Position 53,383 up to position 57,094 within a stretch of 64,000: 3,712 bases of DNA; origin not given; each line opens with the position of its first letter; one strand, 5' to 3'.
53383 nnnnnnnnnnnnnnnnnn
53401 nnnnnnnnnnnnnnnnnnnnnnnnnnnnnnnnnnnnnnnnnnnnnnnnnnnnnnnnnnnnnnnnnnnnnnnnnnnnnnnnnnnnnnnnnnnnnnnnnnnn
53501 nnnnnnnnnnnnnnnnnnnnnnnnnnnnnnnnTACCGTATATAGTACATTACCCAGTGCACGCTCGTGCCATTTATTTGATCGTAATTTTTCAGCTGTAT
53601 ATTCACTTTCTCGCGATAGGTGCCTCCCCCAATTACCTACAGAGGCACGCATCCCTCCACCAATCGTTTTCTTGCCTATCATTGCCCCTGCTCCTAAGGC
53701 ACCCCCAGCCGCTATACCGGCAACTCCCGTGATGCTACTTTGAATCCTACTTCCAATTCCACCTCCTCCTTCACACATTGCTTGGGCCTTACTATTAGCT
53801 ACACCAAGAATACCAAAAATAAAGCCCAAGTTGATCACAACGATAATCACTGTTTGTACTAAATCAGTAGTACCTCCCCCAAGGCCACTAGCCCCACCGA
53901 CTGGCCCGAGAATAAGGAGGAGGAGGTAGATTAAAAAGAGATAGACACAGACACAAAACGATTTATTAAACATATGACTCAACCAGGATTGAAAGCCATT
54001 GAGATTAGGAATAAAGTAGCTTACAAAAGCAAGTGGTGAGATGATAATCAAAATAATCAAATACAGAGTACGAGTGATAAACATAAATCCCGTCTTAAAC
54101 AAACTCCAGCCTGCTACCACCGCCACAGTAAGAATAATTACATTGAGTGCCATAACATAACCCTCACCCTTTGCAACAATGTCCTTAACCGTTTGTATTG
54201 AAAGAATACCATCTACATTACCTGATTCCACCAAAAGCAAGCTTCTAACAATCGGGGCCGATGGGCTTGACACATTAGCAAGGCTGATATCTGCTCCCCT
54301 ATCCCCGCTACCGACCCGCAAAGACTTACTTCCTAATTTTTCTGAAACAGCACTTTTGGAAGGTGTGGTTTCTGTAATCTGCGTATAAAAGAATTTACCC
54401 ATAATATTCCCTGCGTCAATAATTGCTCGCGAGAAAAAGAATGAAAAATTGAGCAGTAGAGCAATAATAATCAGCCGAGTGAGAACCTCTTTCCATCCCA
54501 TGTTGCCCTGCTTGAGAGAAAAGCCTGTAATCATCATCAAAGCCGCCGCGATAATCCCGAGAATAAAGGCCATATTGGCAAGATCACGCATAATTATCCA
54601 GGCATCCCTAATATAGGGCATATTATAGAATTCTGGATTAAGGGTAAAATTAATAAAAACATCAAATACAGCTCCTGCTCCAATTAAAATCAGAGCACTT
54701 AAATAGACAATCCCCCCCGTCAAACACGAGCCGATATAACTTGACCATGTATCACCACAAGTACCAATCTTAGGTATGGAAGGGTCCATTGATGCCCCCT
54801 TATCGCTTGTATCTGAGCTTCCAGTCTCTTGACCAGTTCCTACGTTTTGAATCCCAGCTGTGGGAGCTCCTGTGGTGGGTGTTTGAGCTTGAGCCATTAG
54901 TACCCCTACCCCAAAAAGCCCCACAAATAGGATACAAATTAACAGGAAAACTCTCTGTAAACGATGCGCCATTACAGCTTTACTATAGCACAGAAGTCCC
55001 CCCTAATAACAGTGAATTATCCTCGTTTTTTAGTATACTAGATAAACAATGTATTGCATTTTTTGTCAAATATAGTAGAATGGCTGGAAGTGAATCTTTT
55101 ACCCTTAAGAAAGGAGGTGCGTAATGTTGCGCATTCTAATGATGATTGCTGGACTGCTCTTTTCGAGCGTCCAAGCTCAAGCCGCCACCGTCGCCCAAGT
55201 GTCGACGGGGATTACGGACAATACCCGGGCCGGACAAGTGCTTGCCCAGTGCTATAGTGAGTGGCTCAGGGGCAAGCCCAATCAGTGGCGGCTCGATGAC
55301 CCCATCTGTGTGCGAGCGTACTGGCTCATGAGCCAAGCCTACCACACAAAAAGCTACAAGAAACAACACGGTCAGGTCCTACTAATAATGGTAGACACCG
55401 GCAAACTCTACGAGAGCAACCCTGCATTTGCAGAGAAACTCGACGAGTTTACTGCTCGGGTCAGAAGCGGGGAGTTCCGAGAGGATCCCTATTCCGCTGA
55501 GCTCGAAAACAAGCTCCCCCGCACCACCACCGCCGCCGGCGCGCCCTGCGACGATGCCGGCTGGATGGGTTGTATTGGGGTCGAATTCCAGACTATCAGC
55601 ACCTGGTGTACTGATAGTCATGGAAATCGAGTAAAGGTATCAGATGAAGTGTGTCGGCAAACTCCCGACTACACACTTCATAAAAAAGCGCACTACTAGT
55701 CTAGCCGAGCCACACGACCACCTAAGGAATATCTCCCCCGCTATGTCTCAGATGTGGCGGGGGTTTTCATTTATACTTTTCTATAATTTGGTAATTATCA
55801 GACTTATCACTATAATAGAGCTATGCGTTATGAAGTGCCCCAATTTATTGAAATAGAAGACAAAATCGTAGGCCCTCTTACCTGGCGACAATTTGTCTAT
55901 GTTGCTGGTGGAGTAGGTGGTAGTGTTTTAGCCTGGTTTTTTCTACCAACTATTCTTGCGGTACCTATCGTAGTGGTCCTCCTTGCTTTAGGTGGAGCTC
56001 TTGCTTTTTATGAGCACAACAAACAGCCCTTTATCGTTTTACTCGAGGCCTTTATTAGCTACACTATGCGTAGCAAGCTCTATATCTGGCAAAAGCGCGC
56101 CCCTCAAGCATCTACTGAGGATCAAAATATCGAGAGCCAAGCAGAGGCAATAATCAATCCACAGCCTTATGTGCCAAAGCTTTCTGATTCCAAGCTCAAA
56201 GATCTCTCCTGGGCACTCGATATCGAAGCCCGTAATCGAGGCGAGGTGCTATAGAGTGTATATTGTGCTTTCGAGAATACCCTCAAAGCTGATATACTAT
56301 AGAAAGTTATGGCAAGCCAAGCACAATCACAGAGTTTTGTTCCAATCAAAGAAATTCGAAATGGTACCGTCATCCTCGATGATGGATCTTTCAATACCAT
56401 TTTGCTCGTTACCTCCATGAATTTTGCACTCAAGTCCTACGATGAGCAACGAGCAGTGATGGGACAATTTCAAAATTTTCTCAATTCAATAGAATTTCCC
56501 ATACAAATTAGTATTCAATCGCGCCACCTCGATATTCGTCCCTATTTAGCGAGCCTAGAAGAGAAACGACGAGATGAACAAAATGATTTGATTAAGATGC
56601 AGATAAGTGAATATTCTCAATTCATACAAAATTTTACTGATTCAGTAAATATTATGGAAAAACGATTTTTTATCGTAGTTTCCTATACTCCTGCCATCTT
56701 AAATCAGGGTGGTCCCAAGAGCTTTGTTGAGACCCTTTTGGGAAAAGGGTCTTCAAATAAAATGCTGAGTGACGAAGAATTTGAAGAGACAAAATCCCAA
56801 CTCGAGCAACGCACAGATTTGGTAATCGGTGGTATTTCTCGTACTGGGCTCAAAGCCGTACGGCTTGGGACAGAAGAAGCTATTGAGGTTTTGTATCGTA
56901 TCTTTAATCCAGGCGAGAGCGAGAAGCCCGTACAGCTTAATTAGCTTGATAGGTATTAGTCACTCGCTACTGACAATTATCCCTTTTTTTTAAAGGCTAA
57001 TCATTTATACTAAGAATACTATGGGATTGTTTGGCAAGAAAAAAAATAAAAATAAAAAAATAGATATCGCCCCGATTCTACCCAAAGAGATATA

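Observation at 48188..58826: Conjugation-type T4SS-like gene cluster with Gram-positive-style components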

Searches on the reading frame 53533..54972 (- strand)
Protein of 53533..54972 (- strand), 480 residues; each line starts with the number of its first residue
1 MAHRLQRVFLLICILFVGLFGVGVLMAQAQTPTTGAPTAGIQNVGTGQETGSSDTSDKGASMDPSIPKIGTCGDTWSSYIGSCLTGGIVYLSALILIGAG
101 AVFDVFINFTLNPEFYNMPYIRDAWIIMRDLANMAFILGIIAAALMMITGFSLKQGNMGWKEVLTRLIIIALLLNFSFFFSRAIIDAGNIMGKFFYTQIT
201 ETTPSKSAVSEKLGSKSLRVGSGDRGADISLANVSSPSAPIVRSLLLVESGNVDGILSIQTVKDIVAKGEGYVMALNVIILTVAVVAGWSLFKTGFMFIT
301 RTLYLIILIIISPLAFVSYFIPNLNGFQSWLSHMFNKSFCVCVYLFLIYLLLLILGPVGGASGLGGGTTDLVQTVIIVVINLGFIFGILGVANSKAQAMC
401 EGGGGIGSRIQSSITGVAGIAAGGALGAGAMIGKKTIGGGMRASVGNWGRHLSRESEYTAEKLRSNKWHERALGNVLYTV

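Call 67: predict_structure(alignment_id=A3)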
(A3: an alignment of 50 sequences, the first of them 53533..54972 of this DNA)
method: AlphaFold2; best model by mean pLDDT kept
length: 480 residues; sequences in the alignment: 50
mean_pLDDT: 74.2   pTM: 0.67
mean pLDDT of the five models: 74.2, 72.0, 71.0, 70.4, 70.3
residues with pLDDT >= 90: 140; 70-90: 164; 50-70: 93; < 50: 83
segments of 3 or more residues with pLDDT < 50: 28-65, 414-442, 475-480
pLDDT, mean of each block of 10 residues (from residue 1): 65 68 51 46 45 43 49 78 81 89 92 91 96 93 90 72 90 93 95 94 71 71 72 81 80 74 77 82 90 92 95 93 89 94 94 83 57 84 88 87 56 49 40 39 50 57 53 47
secondary structure, 60 per line:
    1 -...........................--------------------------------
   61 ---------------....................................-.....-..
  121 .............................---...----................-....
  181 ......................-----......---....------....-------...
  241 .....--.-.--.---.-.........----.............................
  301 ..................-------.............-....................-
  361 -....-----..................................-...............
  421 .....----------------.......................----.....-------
elements in order: H2-28 H76-111 H113-117 H119-149 H160-175 H177-202 H208-213 E217-220 E227-230 H238-245 H259-267 H272-318 H326-338 H340-359 H362-365 H371-404 H406-425 H442-464 H469-473

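Call 71: fold_search(model_id=the predicted structure, library=pdb)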
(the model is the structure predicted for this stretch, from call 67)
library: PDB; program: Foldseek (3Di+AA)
matches with E <= 10: 212; with E <= 0.001: 0
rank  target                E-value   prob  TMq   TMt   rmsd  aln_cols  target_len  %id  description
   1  8rt9_F                4.4e-02  0.99  0.28  0.43  10.4       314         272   16  Stalk complex full-length structure (TrwJ/VirB5-TrwI/VirB6) from the fully-assembled R388 type IV secretion system det (released 2024-06-19)
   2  8rtd_L                5.2e-02  0.99  0.29  0.45   9.2       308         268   16  Stalk-Arches-IMC structure from the fully-assembled R388 type IV secretion system determined by cryo-EM. (released 2024-06-19)
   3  7o3v_G                1.2e-01  0.93  0.26  0.40  10.1       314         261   13  Stalk complex structure (TrwJ/VirB5-TrwI/VirB6) from the fully-assembled R388 type IV secretion system determined by c (released 2022-06-22)
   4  7o3v_F                1.8e-01  0.77  0.22  0.35  11.2       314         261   12  Stalk complex structure (TrwJ/VirB5-TrwI/VirB6) from the fully-assembled R388 type IV secretion system determined by c (released 2022-06-22)
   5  7o3v_J                3.0e-01  0.85  0.29  0.45   9.3       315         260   12  Stalk complex structure (TrwJ/VirB5-TrwI/VirB6) from the fully-assembled R388 type IV secretion system determined by c (released 2022-06-22)
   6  9a65_B                3.9e-01  0.13  0.11  0.09  62.0       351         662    9  Integrative model of YVAQ-MCPB by crosslinking MS and deep learning (released 2024-09-18)
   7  6grj_E                7.9e-01  0.07  0.11  0.14  39.0       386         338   14  Structure of the AhlB pore of the tripartite alpha-pore forming toxin, AHL, from Aeromonas hydrophila. (released 2019-07-03)
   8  9ivk_A                9.0e-01  0.10  0.14  0.20  40.0       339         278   10  cryo-EM structure of a tmFAP (released 2024-11-20)
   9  6h2f_F                9.4e-01  0.10  0.14  0.19  48.2       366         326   14  Structure of the pre-pore AhlB of the tripartite alpha-pore forming toxin, AHL, from Aeromonas hydrophila. (released 2019-07-10)
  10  6grj_H                1.1e+00  0.06  0.11  0.14  38.8       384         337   13  Structure of the AhlB pore of the tripartite alpha-pore forming toxin, AHL, from Aeromonas hydrophila. (released 2019-07-03)
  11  4wid_A                1.1e+00  0.07  0.11  0.14  32.3       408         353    9  Crystal structure of the immediate-early 1 protein (IE1) at 2.31 angstrom (tetragonal form after crystal dehydration) (released 2014-10-29)
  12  6grj_A                1.2e+00  0.06  0.11  0.14  38.8       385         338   14  Structure of the AhlB pore of the tripartite alpha-pore forming toxin, AHL, from Aeromonas hydrophila. (released 2019-07-03)
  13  7n6g_3R               1.2e+00  0.06  0.09  0.12  51.0       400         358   10  C1 of central pair (released 2022-05-18)
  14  9ngy_FP1              1.3e+00  0.10  0.15  0.10  32.4       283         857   10  In situ cryo-EM structure of protochannel (DotA-IcmX) of the Legionella Dot/Icm T4SS machine (released 2025-09-17)
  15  7ung_B1               1.3e+00  0.08  0.14  0.15  50.6       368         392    8  48-nm repeat of the human respiratory doublet microtubule (released 2022-10-05)
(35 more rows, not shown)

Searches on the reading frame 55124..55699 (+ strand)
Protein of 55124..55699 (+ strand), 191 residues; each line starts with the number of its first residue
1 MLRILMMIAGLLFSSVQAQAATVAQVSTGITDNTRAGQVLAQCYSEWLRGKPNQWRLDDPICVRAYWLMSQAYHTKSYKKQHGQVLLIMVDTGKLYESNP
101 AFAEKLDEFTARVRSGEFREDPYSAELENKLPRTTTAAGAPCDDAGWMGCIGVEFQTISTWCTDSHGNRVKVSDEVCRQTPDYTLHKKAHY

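Call 5: search_protein_families(library=pfam, proteins=[window:55124-55699:+], max_evalue=0.1)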
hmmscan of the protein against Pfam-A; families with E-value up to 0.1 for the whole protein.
window:55124-55699:+ (191 aa): 0 families

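Call 6: search_protein_families(library=ncbifam, proteins=[window:55124-55699:+], max_evalue=0.1)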
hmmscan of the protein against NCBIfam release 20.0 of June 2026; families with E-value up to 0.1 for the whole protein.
window:55124-55699:+ (191 aa): 0 families

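Call 72: list_cluster_members(proteins=[window:55124-55696:+, window:51165-52226:-, window:55823-56251:+, window:56309-56941:+, window:57021-58823:+, window:48191-49801:-])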
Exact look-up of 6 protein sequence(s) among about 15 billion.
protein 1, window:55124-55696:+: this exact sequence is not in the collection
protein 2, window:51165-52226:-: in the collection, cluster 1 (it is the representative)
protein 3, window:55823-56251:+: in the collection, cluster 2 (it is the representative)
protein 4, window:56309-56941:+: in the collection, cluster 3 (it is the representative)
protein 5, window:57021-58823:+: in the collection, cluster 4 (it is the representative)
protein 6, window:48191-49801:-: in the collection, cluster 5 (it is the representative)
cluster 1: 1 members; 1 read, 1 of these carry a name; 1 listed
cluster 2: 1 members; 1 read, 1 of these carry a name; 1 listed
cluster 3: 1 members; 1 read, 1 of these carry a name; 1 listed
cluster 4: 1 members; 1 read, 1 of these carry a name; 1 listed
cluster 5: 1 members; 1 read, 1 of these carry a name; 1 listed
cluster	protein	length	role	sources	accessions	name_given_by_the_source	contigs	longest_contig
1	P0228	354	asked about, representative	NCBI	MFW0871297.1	MAG: hypothetical protein ACKKL4_02490 [Patescibacteria group bacterium]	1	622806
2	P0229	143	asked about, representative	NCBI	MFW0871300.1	MAG: PrgI family protein [Patescibacteria group bacterium]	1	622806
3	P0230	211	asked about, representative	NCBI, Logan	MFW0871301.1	MAG: TraC family protein [Patescibacteria group bacterium]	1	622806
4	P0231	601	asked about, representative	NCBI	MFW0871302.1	MAG: VirB4-like conjugal transfer ATPase, CD1110 family [Patescibacteria group bacterium]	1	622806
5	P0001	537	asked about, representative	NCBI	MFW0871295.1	MAG: type IV secretory system conjugative DNA transfer family protein [Patescibacteria ...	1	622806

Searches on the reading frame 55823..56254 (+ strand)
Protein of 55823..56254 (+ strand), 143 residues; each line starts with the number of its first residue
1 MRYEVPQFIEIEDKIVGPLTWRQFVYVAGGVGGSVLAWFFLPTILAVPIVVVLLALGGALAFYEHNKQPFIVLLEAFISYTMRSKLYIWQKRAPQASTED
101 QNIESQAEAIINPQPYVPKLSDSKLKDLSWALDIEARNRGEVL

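Call 5: search_protein_families(library=pfam, proteins=[window:55823-56254:+], max_evalue=0.1)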
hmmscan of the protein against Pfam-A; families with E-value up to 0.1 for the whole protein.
window:55823-56254:+ (143 aa): 1 family
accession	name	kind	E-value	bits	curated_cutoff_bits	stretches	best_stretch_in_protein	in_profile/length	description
PF12666.12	PrgI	-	1.3e-13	51.8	27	1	9-88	6-84/91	PrgI family protein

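Call 6: search_protein_families(library=ncbifam, proteins=[window:55823-56254:+], max_evalue=0.1)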
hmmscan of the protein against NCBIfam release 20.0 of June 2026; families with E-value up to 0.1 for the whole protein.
window:55823-56254:+ (143 aa): 0 families

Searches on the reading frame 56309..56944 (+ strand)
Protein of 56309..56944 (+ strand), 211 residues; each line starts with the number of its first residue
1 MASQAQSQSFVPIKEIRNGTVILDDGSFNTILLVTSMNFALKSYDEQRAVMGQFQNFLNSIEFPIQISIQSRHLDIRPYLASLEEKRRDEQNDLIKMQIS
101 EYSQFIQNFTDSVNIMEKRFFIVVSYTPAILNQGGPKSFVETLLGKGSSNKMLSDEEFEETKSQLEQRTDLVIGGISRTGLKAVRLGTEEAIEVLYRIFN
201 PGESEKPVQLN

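Call 5: search_protein_families(library=pfam, proteins=[window:56309-56944:+], max_evalue=0.1)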
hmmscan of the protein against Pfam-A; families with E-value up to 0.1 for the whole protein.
window:56309-56944:+ (211 aa): 1 family
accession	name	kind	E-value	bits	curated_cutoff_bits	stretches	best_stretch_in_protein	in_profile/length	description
PF11130.14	TraC_F_IV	-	0.049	13.1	28.1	0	24-205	20-176/375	TraC protein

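Call 6: search_protein_families(library=ncbifam, proteins=[window:56309-56944:+], max_evalue=0.1)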
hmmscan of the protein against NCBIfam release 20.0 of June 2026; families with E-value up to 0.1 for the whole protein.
window:56309-56944:+ (211 aa): 3 families
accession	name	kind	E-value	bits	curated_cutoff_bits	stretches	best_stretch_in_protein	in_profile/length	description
NF045975.1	VirB4_plasma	equivalog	3.7e-12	44.8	590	1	4-124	101-233/894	Mbov_0397 family ICE element conjugal transfer ATPase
NF045971.1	conju_CD1110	equivalog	2.4e-06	26.1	325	1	8-125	2-120/752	VirB4-like conjugal transfer ATPase, CD1110 family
NF041427.1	TrsD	subfamily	0.0028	17.5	200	1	13-125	21-143/201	TrsD/TraD family conjugative transfer protein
